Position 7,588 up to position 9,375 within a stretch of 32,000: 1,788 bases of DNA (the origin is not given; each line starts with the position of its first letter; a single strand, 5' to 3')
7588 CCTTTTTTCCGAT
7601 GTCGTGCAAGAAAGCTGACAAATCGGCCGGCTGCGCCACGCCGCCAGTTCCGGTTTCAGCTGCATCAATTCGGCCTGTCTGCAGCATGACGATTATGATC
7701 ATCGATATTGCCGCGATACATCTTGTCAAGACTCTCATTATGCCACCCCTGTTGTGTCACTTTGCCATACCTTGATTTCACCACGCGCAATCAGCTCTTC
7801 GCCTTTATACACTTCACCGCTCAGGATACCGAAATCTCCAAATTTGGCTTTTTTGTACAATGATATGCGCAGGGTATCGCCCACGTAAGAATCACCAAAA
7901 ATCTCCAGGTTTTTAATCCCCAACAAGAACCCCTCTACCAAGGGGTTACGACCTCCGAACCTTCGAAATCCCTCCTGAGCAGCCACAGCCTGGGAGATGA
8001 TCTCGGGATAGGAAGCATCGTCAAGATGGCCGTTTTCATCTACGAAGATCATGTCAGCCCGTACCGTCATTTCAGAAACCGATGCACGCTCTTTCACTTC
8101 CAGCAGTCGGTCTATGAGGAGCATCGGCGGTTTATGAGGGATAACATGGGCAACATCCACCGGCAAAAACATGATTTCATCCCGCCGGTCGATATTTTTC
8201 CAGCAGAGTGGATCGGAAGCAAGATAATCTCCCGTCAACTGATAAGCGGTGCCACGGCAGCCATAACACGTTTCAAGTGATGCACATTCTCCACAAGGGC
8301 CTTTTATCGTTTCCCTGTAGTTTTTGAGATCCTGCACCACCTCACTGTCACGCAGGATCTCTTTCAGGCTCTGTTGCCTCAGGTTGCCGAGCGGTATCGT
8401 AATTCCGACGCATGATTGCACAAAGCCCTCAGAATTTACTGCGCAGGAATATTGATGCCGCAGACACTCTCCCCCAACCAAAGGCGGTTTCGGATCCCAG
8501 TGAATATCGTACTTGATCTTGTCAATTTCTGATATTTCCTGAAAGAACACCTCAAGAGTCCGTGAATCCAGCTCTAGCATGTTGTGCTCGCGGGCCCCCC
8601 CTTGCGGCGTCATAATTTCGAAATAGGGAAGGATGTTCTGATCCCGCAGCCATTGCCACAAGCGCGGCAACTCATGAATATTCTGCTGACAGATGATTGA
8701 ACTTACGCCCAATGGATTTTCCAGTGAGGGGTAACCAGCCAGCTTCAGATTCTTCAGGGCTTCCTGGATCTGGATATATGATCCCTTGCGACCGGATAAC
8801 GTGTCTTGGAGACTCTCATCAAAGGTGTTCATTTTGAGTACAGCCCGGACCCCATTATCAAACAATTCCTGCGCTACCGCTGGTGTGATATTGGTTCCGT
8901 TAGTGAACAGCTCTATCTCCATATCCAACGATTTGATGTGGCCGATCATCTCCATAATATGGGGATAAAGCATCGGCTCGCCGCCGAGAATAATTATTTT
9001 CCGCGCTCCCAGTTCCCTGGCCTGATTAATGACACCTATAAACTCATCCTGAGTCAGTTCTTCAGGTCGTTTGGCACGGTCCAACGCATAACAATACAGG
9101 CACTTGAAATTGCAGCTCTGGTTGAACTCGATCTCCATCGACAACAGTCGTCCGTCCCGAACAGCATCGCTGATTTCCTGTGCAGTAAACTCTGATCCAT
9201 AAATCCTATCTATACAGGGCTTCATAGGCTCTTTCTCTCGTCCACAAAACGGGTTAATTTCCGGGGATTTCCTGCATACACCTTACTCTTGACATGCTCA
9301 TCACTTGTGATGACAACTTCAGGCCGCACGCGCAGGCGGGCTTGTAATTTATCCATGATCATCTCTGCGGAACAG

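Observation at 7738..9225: Single polypeptide fusing a radical SAM/SPASM domain to an ApeI/FabA-like hotdog dehydratase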

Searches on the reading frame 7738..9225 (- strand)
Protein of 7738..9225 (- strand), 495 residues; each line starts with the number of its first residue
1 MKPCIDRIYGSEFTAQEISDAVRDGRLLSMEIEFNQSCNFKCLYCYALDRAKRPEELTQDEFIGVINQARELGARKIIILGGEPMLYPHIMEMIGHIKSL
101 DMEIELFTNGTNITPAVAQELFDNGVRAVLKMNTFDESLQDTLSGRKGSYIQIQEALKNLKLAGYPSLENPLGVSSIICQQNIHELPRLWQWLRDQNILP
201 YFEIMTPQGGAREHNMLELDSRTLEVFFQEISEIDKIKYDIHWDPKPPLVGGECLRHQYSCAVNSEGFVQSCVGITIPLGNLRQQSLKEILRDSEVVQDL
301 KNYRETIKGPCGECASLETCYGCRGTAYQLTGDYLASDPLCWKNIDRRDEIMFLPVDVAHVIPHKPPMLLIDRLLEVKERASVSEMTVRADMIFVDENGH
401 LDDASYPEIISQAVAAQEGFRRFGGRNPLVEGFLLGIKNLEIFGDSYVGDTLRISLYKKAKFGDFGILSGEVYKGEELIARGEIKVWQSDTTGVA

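Call 3: search_protein_families(library=pfam, proteins=[window:7738-9225:-], max_evalue=1)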
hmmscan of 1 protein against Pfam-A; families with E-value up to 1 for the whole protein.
window:7738-9225:- (495 aa): 6 families
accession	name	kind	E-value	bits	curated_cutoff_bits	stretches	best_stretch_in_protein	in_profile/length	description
PF04055.27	Radical_SAM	-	2.3e-22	80.4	29.5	1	33-167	2-143/166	Radical SAM superfamily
PF13186.11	SPASM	-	5.6e-07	30.2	21.5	1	254-314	1-66/67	Iron-sulfur cluster-binding domain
PF13353.11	Fer4_12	-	8.8e-05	23.3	22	1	34-149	11-131/137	4Fe-4S single cluster domain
PF22817.2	ApeP-like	-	0.034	14.2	27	1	358-453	7-106/158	ApeP dehydratase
PF08220.18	HTH_DeoR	-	0.084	13.1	21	1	376-400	19-43/57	DeoR-like helix-turn-helix domain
PF07742.17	BTG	-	0.2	11.8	23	1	218-256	21-61/117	BTG family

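Call 4: search_protein_families(library=ncbifam, proteins=[window:7738-9225:-], max_evalue=1)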
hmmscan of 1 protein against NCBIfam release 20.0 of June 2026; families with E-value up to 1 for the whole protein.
window:7738-9225:- (495 aa): 95 families (the best 25 are shown)
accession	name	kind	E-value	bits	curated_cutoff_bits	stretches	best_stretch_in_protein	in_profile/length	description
TIGR04545.1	rSAM_ahbD_hemeb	equivalog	2.1e-37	129.3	500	2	254-342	249-336/339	heme b synthase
TIGR04055.1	rSAM_NirJ2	equivalog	1.2e-35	123.6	500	2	36-192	8-160/326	putative heme d1 biosynthesis radical SAM protein NirJ2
TIGR04053.2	TIGR04053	equivalog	3.1e-34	118.8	395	2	33-219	13-200/366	TIGR04053 family radical SAM/SPASM domain-containing protein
TIGR02109.1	PQQ_syn_pqqE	equivalog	8.3e-30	103.9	381.35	2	28-191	7-167/358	pyrroloquinoline quinone biosynthesis protein PqqE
TIGR04054.1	rSAM_NirJ1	equivalog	2.5e-29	102.1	650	2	33-198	41-202/387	putative heme d1 biosynthesis radical SAM protein NirJ1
TIGR04303.1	GeoRSP_rSAM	equivalog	1.6e-27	97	400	1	30-342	7-325/325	GeoRSP system radical SAM/SPASM protein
TIGR04051.1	rSAM_NirJ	equivalog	2e-26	92.8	515.45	2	36-200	10-170/354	heme d1 biosynthesis radical SAM protein NirJ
TIGR04546.1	rSAM_ahbC_deAc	equivalog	5.5e-24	84.7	650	2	35-198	46-205/390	12,18-didecarboxysiroheme deacetylase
TIGR02668.1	moaA_archaeal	equivalog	6.3e-23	81.2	325.25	1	28-233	10-215/303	GTP 3',8-cyclase MoaA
NF045574.1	sacti_mat_StsB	exception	1.1e-22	80.6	625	1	34-333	102-405/466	StsB family radical SAM/SPASM domain sactipeptide maturase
NF050035.1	rSAM_WgK_link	exception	5.7e-22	78.2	650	2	30-236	11-215/367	radical SAM/SPASM peptide maturase WgkB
NF001199.0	PRK00164.2-1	equivalog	1.9e-21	76.5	231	1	27-232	11-217/308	GTP 3',8-cyclase MoaA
TIGR04317.1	W_rSAM_matur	equivalog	2.8e-21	76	380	1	30-197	6-175/349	tungsten cofactor oxidoreductase radical SAM maturase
TIGR02666.1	moaA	equivalog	1.1e-20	73.9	284.05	1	32-234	14-223/336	GTP 3',8-cyclase MoaA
TIGR04347.1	pseudo_SAM_Halo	equivalog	5.5e-20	72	525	2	35-220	45-225/390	TIGR04347 family pseudo-SAM/SPASM protein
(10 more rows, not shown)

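Call 8: find_homologous_proteins(query=window:7738-9225:-)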
Query window:7738-9225:- (495 aa): 2012 proteins with E <= 0.001 among 8000 candidates; the best 120 are listed.
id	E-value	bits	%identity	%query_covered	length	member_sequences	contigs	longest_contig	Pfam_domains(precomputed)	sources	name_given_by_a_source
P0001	0.0e+0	1143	100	100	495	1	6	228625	PF13186.12,PF04055.28,PF22817.3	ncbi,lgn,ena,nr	ncbi:MAG: radical SAM protein [Geobacteraceae bacterium]|nr:radical SAM protein [Geobacteraceae bact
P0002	0.0e+0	1030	89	99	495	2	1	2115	PF13186.12,PF04055.28,PF13353.12,PF22817.3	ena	-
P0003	0.0e+0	1029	89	99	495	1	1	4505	PF13186.12,PF04055.28,PF13353.12,PF22817.3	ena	-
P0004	0.0e+0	1028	89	100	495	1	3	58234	PF13186.12,PF04055.28,PF13353.12,PF22817.3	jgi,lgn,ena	-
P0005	0.0e+0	1027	89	100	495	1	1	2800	PF13186.12,PF04055.28,PF13353.12,PF22817.3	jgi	jgi:radical SAM protein with 4Fe4S-binding SPASM domain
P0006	0.0e+0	1020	88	100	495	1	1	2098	PF13186.12,PF04055.28,PF22817.3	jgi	jgi:radical SAM protein with 4Fe4S-binding SPASM domain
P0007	0.0e+0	1020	89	99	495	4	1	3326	PF13186.12,PF04055.28,PF13353.12,PF22817.3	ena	-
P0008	0.0e+0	1013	87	99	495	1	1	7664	PF13186.12,PF04055.28,PF13353.12,PF22817.3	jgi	jgi:radical SAM protein with 4Fe4S-binding SPASM domain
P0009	0.0e+0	1010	87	99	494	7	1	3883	PF13186.12,PF04055.28,PF13353.12,PF22817.3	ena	-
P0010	4.3e-297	1004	87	100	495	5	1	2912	PF13186.12,PF04055.28,PF13353.12,PF22817.3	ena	-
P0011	1.6e-295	998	87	99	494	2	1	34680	PF13186.12,PF04055.28,PF22817.3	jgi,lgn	jgi:radical SAM protein with 4Fe4S-binding SPASM domain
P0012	9.1e-295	996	86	99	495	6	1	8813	PF13186.12,PF04055.28,PF13353.12,PF22817.3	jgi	jgi:radical SAM protein with 4Fe4S-binding SPASM domain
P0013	9.3e-292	986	85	99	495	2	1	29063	PF13186.12,PF04055.28,PF13353.12,PF22817.3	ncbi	ncbi:MAG: radical SAM protein [Geobacteraceae bacterium]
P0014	1.4e-291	985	86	100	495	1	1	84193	PF13186.12,PF04055.28,PF13353.12,PF22817.3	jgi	jgi:radical SAM protein with 4Fe4S-binding SPASM domain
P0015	3.5e-291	984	85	99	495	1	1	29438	PF13186.12,PF04055.28,PF13353.12,PF22817.3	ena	-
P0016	1.7e-290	982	86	99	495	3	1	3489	PF13186.12,PF04055.28,PF13353.12,PF22817.3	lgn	-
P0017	1.8e-290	982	85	100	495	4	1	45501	PF13186.12,PF04055.28,PF13353.12,PF22817.3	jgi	jgi:radical SAM protein with 4Fe4S-binding SPASM domain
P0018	4.5e-290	980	85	99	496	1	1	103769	PF13186.12,PF04055.28,PF22817.3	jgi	jgi:radical SAM protein with 4Fe4S-binding SPASM domain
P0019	6.3e-288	973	84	100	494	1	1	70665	PF13186.12,PF04055.28,PF13353.12,PF22817.3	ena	-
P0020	4.7e-287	970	84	100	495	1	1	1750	PF13186.12,PF04055.28,PF13353.12,PF22817.3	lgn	-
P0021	2.1e-286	968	85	99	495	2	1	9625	PF13186.12,PF04055.28,PF13353.12,PF22817.3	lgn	-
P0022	7.1e-283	957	84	99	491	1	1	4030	PF13186.12,PF04055.28,PF22817.3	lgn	-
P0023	2.8e-282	955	85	99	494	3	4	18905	PF13186.12,PF04055.28,PF13353.12,PF22817.3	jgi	jgi:radical SAM protein with 4Fe4S-binding SPASM domain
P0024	6.2e-278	940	80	100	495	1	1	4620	PF13186.12,PF04055.28,PF13353.12,PF22817.3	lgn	-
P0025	1.4e-276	936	80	99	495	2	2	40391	PF04055.28,PF13353.12,PF22817.3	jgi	jgi:radical SAM protein with 4Fe4S-binding SPASM domain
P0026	7.5e-276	933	81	100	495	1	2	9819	PF13186.12,PF04055.28,PF13353.12,PF22817.3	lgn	-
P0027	3.7e-275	931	81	100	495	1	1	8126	PF13186.12,PF04055.28,PF13353.12,PF22817.3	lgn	-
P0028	3.8e-274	928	79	100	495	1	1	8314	PF13186.12,PF04055.28,PF13353.12,PF22817.3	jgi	jgi:radical SAM protein with 4Fe4S-binding SPASM domain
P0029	4.0e-274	928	80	99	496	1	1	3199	PF13186.12,PF04055.28,PF13353.12,PF22817.3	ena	-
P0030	2.0e-270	916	79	99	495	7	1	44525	PF13186.12,PF04055.28,PF13353.12,PF22817.3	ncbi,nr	ncbi:MAG: radical SAM protein [Desulfuromonadales bacterium]|nr:radical SAM protein [Desulfuromonada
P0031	2.6e-268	909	79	99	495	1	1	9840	PF13186.12,PF04055.28,PF13353.12,PF22817.3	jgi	jgi:radical SAM protein with 4Fe4S-binding SPASM domain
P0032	7.9e-268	907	77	100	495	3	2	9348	PF13186.12,PF04055.28,PF13353.12,PF22817.3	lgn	-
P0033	3.1e-267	905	78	100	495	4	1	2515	PF13186.12,PF04055.28,PF13353.12,PF22817.3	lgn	-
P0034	1.8e-266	903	78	99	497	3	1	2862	PF13186.12,PF04055.28,PF13353.12,PF22817.3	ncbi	-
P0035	6.5e-265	897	78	99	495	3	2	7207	PF13186.12,PF04055.28,PF13353.12,PF22817.3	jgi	jgi:radical SAM protein with 4Fe4S-binding SPASM domain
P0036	2.6e-264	895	77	100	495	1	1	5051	PF13186.12,PF04055.28,PF13353.12,PF22817.3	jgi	jgi:radical SAM protein with 4Fe4S-binding SPASM domain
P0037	7.0e-263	891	75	100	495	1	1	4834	PF13186.12,PF04055.28,PF22817.3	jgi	jgi:radical SAM protein with 4Fe4S-binding SPASM domain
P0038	1.2e-262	890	76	100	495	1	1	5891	PF13186.12,PF04055.28,PF22817.3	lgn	-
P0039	5.0e-261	885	76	99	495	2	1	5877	PF04055.28,PF13353.12,PF22817.3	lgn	-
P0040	5.2e-260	881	75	100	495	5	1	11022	PF13186.12,PF04055.28,PF13353.12,PF22817.3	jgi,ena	-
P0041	1.4e-259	880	75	100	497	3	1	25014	PF13186.12,PF04055.28,PF13353.12,PF22817.3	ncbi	-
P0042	2.3e-259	879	76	99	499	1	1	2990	PF13186.12,PF04055.28,PF13353.12,PF22817.3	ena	-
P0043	2.2e-257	873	75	99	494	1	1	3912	PF13186.12,PF04055.28,PF13353.12,PF22817.3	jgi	-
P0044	2.6e-257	872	74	100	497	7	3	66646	PF13186.12,PF04055.28,PF13353.12,PF22817.3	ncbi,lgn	-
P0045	4.3e-256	868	74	100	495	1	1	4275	PF13186.12,PF04055.28,PF13353.12,PF22817.3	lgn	-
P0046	5.0e-256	868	73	99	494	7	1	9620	PF13186.12,PF04055.28,PF13353.12,PF22817.3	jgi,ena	-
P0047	1.3e-255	867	75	100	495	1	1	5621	PF13186.12,PF04055.28,PF13353.12,PF22817.3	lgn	-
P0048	2.3e-255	866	74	99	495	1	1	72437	PF13186.12,PF04055.28,PF22817.3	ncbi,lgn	-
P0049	4.9e-255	865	74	99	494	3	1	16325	PF13186.12,PF04055.28,PF13353.12,PF22817.3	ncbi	-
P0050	5.6e-255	865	75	99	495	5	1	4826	PF13186.12,PF04055.28,PF13353.12,PF22817.3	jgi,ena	-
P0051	7.5e-255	864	75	99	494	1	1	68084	PF13186.12,PF04055.28,PF13353.12,PF22817.3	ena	-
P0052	4.2e-254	862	75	99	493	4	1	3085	PF13186.12,PF04055.28,PF13353.12,PF22817.3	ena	-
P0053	1.1e-253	860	74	99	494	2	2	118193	PF13186.12,PF04055.28,PF13353.12,PF22817.3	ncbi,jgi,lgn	-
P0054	1.4e-253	860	74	99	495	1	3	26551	PF13186.12,PF04055.28,PF22817.3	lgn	-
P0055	2.1e-253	859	73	99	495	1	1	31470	PF13186.12,PF04055.28,PF13353.12,PF22817.3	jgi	jgi:radical SAM protein with 4Fe4S-binding SPASM domain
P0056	4.4e-253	858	74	99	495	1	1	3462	PF13186.12,PF04055.28,PF13353.12,PF22817.3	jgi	-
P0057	1.0e-252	857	73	99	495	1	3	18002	PF13186.12,PF04055.28,PF13353.12,PF22817.3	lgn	-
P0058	1.9e-252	856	74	99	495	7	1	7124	PF13186.12,PF04055.28,PF13353.12,PF22817.3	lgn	-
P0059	4.1e-252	855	72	100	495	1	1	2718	PF13186.12,PF04055.28,PF22817.3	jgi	-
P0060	1.3e-251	854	73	99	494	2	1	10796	PF13186.12,PF04055.28,PF13353.12,PF22817.3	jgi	-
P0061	8.4e-251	851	73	99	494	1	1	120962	PF13186.12,PF04055.28,PF13353.12,PF22817.3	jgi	jgi:radical SAM protein with 4Fe4S-binding SPASM domain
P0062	2.1e-250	850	73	99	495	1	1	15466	PF13186.12,PF04055.28,PF13353.12,PF22817.3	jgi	jgi:radical SAM protein with 4Fe4S-binding SPASM domain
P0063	3.8e-250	849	72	99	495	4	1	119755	PF13186.12,PF04055.28,PF13353.12,PF22817.3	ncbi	-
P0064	2.2e-249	846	71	99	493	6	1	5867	PF13186.12,PF04055.28,PF13353.12,PF22817.3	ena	-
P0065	3.4e-249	846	71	100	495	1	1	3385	PF13186.12,PF04055.28,PF22817.3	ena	-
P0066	5.8e-249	845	73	99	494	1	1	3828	PF13186.12,PF04055.28,PF22817.3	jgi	jgi:radical SAM protein with 4Fe4S-binding SPASM domain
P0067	6.3e-249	845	73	99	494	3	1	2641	PF13186.12,PF04055.28,PF13353.12,PF22817.3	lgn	-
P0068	6.4e-249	845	74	99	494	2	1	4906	PF13186.12,PF04055.28,PF22817.3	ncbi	-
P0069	1.1e-248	844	73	99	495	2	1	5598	PF13186.12,PF04055.28,PF13353.12,PF22817.3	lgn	-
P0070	2.8e-248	843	73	99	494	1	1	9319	PF13186.12,PF04055.28,PF22817.3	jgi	jgi:radical SAM protein with 4Fe4S-binding SPASM domain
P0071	3.6e-248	842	73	99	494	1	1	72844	PF13186.12,PF04055.28,PF13353.12,PF22817.3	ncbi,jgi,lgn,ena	ncbi:MAG: radical SAM protein [Nitrospirota bacterium]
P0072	4.5e-248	842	73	99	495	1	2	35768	PF13186.12,PF04055.28,PF13353.12,PF22817.3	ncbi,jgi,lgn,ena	-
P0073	7.5e-248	841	73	99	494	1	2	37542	PF13186.12,PF04055.28,PF22817.3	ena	-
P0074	1.9e-247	840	71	99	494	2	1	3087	PF13186.12,PF04055.28,PF22817.3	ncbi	-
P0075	2.0e-247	840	72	100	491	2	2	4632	PF13186.12,PF04055.28,PF13353.12,PF22817.3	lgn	-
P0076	3.4e-247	839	72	99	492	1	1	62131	PF13186.12,PF04055.28,PF13353.12,PF22817.3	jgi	jgi:radical SAM protein with 4Fe4S-binding SPASM domain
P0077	3.6e-247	839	72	99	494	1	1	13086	PF13186.12,PF04055.28,PF22817.3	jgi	jgi:radical SAM protein with 4Fe4S-binding SPASM domain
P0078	4.9e-247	838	71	99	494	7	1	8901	PF13186.12,PF04055.28,PF22817.3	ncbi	-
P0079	5.0e-247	838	71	99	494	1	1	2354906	PF13186.12,PF04055.28,PF22817.3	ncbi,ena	-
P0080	1.0e-246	837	73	99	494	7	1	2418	PF13186.12,PF04055.28,PF13353.12,PF22817.3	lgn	-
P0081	1.2e-246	837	71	100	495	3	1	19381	PF13186.12,PF04055.28,PF22817.3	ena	-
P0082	2.9e-246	836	70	99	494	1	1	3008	PF13186.12,PF04055.28,PF22817.3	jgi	-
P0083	5.2e-246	835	71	99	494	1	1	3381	PF13186.12,PF04055.28,PF13353.12,PF22817.3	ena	-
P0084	8.2e-246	834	71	99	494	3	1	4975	PF13186.12,PF04055.28,PF22817.3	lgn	-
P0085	9.7e-246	834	70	99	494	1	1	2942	PF13186.12,PF04055.28,PF22817.3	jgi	jgi:radical SAM protein with 4Fe4S-binding SPASM domain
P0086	1.2e-245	834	70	99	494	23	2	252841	PF13186.12,PF04055.28,PF22817.3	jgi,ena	-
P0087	3.1e-245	832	71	99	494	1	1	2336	PF13186.12,PF04055.28,PF22817.3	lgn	-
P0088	4.3e-245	832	70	99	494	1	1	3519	PF13186.12,PF04055.28,PF22817.3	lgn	-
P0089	7.1e-245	831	70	99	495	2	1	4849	PF13186.12,PF04055.28,PF13353.12,PF22817.3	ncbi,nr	ncbi:MAG: radical SAM protein [Nitrospirae bacterium]|nr:MAG: radical SAM protein [Nitrospirota bact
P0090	8.1e-245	831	70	99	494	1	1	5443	PF13186.12,PF04055.28,PF22817.3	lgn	-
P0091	9.4e-245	831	70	100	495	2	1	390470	PF13186.12,PF04055.28,PF22817.3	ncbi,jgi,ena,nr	ncbi:MAG: radical SAM protein [Nitrospirae bacterium]|nr:radical SAM protein [Nitrospirota bacterium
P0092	9.9e-245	831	70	100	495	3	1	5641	PF13186.12,PF04055.28,PF22817.3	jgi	jgi:radical SAM protein with 4Fe4S-binding SPASM domain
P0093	1.5e-244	830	71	99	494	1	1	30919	PF13186.12,PF04055.28,PF22817.3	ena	-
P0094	1.5e-243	827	70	99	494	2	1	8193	PF13186.12,PF04055.28,PF22817.3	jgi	jgi:radical SAM protein with 4Fe4S-binding SPASM domain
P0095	2.2e-243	826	71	100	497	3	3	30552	PF04055.28,PF22817.3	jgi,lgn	-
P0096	2.8e-243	826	70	99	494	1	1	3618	PF13186.12,PF04055.28,PF22817.3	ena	-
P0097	4.0e-243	826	69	100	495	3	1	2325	PF13186.12,PF04055.28,PF22817.3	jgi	jgi:radical SAM protein with 4Fe4S-binding SPASM domain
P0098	6.4e-243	825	70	100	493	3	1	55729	PF13186.12,PF04055.28,PF22817.3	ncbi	-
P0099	9.9e-243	824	70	99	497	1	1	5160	PF13186.12,PF04055.28,PF22817.3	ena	-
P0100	1.3e-242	824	69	99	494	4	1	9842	PF13186.12,PF04055.28,PF22817.3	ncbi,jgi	jgi:radical SAM protein with 4Fe4S-binding SPASM domain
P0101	2.4e-242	823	69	100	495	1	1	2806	PF13186.12,PF04055.28,PF13353.12,PF22817.3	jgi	jgi:radical SAM protein with 4Fe4S-binding SPASM domain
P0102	2.8e-242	823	70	99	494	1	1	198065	PF13186.12,PF04055.28,PF22817.3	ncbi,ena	-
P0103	4.2e-242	822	69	100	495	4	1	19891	PF13186.12,PF04055.28,PF22817.3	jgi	jgi:radical SAM protein with 4Fe4S-binding SPASM domain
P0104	1.1e-241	821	70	99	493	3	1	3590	PF13186.12,PF04055.28,PF22817.3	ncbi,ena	-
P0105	3.2e-241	819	70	100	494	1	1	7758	PF13186.12,PF04055.28,PF22817.3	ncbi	-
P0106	3.2e-241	819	69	99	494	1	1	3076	PF13186.12,PF04055.28,PF22817.3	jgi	jgi:radical SAM protein with 4Fe4S-binding SPASM domain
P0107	3.8e-241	819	71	98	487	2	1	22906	PF13186.12,PF04055.28,PF13353.12,PF22817.3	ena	-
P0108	9.7e-241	818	69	100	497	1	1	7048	PF13186.12,PF04055.28,PF13353.12,PF22817.3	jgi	jgi:radical SAM protein with 4Fe4S-binding SPASM domain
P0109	1.0e-240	818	69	100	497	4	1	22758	PF13186.12,PF04055.28,PF13353.12,PF22817.3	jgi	jgi:radical SAM protein with 4Fe4S-binding SPASM domain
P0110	6.6e-240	815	70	99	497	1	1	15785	PF13186.12,PF04055.28,PF22817.3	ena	-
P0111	5.3e-239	812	68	100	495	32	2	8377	PF13186.12,PF04055.28,PF22817.3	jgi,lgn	jgi:radical SAM protein with 4Fe4S-binding SPASM domain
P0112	7.4e-239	811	70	99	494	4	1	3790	PF13186.12,PF04055.28,PF22817.3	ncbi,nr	ncbi:MAG TPA: radical SAM protein [Nitrospirota bacterium]|nr:radical SAM protein [Nitrospirota bact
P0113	2.5e-238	810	69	100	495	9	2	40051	PF13186.12,PF04055.28,PF22817.3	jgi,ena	-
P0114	3.1e-238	809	68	100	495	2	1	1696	PF13186.12,PF04055.28,PF13353.12,PF22817.3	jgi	jgi:radical SAM protein with 4Fe4S-binding SPASM domain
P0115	3.8e-238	809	69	99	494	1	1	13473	PF13186.12,PF04055.28,PF22817.3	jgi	jgi:radical SAM protein with 4Fe4S-binding SPASM domain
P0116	3.2e-237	806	68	99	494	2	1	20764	PF13186.12,PF04055.28,PF22817.3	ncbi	ncbi:MAG TPA: radical SAM protein [Nitrospirota bacterium]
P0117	5.2e-237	805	69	99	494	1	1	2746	PF13186.12,PF04055.28,PF22817.3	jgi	jgi:radical SAM protein with 4Fe4S-binding SPASM domain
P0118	3.4e-235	799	68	100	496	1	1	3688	PF13186.12,PF04055.28,PF13353.12,PF22817.3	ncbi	-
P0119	5.4e-235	799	68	100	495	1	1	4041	PF13186.12,PF04055.28,PF22817.3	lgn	-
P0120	5.4e-235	799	68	99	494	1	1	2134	PF13186.12,PF04055.28,PF13353.12,PF22817.3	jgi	jgi:radical SAM protein with 4Fe4S-binding SPASM domain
